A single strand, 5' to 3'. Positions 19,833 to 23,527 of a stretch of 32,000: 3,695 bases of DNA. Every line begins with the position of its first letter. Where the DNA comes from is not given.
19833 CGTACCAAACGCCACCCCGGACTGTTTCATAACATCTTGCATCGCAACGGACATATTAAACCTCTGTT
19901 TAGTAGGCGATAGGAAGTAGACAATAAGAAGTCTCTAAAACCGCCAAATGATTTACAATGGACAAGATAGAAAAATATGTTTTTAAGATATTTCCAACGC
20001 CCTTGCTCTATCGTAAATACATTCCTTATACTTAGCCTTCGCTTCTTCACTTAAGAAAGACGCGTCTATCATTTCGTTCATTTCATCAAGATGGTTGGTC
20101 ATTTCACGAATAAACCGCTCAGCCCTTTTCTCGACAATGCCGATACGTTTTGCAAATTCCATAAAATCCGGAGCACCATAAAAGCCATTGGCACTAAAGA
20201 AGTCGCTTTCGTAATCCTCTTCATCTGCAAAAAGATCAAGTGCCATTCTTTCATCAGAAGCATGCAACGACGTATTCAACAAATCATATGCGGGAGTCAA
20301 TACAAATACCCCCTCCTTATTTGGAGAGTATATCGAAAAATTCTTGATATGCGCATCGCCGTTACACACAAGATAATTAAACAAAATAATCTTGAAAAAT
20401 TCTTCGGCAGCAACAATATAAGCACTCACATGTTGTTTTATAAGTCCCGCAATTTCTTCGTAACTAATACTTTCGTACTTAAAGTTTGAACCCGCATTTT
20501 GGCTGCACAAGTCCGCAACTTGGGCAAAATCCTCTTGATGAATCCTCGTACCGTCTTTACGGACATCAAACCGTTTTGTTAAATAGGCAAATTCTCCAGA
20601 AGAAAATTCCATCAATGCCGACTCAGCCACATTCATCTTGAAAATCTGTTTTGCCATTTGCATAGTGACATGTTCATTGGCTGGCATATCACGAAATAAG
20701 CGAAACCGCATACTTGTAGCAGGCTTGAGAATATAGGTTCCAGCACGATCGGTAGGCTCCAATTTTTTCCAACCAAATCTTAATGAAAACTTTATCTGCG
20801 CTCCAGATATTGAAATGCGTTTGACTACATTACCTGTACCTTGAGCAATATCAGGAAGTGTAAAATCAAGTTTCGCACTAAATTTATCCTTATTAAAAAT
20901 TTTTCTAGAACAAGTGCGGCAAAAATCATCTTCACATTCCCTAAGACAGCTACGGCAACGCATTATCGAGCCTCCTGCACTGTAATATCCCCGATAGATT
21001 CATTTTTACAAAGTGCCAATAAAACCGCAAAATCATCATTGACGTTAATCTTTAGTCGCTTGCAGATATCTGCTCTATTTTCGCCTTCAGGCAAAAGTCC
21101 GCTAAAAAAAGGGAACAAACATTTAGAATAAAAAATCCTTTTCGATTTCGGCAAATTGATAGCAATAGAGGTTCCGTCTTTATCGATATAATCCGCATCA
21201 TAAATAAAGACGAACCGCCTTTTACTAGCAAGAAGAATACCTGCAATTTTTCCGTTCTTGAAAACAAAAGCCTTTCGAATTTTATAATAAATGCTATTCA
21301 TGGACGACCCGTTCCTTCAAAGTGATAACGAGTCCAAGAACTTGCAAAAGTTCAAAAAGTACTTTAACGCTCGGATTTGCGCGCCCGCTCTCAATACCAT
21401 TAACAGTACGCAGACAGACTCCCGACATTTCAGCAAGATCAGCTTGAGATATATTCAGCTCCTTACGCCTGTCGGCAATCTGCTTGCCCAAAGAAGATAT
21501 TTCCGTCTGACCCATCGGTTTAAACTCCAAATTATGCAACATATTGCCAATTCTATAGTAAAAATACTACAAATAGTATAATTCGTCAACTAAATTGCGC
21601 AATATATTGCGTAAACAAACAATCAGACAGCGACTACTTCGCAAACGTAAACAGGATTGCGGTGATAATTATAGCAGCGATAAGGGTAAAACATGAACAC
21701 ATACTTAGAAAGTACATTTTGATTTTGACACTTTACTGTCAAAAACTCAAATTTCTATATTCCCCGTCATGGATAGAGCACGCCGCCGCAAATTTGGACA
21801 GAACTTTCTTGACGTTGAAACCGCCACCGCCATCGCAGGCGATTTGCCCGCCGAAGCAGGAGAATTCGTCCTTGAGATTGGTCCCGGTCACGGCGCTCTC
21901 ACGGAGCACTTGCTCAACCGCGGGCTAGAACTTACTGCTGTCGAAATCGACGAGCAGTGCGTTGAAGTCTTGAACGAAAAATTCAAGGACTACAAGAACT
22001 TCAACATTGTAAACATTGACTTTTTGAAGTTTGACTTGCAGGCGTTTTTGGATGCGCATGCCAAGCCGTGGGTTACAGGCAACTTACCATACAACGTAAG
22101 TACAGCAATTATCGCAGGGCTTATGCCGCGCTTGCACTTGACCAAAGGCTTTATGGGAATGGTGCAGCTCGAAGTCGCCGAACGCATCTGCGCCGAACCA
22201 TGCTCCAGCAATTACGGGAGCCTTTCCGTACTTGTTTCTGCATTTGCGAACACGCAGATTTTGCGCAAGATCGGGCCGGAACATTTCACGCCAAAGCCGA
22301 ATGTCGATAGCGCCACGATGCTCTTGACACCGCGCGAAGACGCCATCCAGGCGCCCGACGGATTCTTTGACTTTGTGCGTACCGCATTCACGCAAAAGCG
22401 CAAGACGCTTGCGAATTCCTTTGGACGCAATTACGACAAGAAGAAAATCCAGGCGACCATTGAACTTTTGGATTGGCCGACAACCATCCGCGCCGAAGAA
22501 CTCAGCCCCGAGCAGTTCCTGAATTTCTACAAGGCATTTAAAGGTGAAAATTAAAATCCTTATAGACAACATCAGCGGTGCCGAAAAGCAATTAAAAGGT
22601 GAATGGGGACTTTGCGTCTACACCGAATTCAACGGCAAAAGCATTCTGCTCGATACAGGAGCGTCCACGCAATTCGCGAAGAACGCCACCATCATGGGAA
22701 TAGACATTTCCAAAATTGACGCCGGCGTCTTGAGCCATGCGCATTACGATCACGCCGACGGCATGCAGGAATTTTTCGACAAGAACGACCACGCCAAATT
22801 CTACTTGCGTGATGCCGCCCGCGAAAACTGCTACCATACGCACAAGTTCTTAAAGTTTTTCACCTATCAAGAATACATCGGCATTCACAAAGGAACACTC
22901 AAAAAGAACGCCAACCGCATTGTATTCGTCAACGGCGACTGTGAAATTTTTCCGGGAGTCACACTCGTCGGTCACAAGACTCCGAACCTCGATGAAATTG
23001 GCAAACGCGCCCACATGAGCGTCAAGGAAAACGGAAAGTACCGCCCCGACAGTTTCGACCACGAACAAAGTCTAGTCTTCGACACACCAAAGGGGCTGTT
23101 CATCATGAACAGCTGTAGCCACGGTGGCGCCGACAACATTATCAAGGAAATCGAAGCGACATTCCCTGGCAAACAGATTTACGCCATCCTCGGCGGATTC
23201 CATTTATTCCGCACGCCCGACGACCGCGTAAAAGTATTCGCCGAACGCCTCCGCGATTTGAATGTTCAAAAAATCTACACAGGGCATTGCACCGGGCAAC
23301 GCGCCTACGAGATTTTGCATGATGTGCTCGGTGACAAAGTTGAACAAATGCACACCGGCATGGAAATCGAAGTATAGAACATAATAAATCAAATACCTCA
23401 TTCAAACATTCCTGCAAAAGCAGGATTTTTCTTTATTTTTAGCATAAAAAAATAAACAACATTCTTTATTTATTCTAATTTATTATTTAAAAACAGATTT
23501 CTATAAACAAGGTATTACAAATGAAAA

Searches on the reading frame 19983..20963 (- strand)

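Call 87: search_protein_families(library=pfam, proteins=[window:19983-20963:-], max_evalue=0.1)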
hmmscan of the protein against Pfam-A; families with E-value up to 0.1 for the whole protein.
window:19983-20963:- (326 aa): 2 families
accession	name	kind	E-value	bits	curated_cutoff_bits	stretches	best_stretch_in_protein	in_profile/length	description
PF07804.18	HipA_C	-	2e-47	162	30.5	1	50-292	1-209/213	HipA-like C-terminal domain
PF13635.12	DUF4143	-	0.034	14.3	28.1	1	133-195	3-63/160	Domain of unknown function (DUF4143)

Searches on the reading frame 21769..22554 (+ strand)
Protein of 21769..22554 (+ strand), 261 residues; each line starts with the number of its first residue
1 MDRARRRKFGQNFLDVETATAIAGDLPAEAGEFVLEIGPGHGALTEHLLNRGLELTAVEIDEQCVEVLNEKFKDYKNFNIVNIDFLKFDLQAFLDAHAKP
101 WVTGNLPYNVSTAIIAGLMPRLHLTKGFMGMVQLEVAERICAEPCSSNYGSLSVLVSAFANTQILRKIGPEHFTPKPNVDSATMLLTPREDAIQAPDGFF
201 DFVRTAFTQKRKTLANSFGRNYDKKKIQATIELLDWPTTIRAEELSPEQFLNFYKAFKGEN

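Call 87: search_protein_families(library=pfam, proteins=[window:21769-22554:+], max_evalue=0.1)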
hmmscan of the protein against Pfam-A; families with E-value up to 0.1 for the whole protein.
window:21769-22554:+ (261 aa): 7 families
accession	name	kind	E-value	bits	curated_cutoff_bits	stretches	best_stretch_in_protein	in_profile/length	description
PF00398.26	RrnaAD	-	1.2e-54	185.7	24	1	5-257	4-261/263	Ribosomal RNA adenine dimethylase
PF08242.18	Methyltransf_12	-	9.6e-07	29.9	30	1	35-91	1-59/98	Methyltransferase domain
PF13649.12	Methyltransf_25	-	1.1e-06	29.6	27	1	34-90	1-60/97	Methyltransferase domain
PF08241.18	Methyltransf_11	-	1.4e-05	26.1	21.2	1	35-90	1-51/95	Methyltransferase domain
PF13489.12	Methyltransf_23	-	0.00026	21.2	27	1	28-82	20-74/164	Methyltransferase domain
PF05401.17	NodS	-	0.00047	20.5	24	1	34-95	47-108/201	Nodulation protein S (NodS)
PF05175.20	MTS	-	0.016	15.3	23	1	9-91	11-91/170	Methyltransferase small domain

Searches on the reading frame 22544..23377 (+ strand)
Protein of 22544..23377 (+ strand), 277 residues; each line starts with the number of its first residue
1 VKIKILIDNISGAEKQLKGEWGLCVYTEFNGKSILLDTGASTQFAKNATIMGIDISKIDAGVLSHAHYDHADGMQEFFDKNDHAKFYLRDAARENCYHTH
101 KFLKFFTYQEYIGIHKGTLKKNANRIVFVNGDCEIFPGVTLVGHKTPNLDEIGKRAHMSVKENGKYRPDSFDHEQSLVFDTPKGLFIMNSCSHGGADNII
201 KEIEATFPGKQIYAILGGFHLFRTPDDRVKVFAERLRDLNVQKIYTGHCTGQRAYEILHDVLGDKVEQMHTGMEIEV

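Call 87: search_protein_families(library=pfam, proteins=[window:22544-23377:+], max_evalue=0.1)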
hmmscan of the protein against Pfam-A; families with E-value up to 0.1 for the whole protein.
window:22544-23377:+ (277 aa): 3 families
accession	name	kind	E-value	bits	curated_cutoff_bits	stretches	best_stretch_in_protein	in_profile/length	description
PF00753.33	Lactamase_B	-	4.1e-10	40.4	22.7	1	28-148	12-129/196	Metallo-beta-lactamase superfamily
PF12706.13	Lactamase_B_2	-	3.2e-05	24.1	27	1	34-93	3-67/200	Beta-lactamase superfamily domain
PF23023.1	Anti-Pycsar_Apyc1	-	0.0066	16.4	50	1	28-78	26-74/250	Anti-Pycsar protein Apyc1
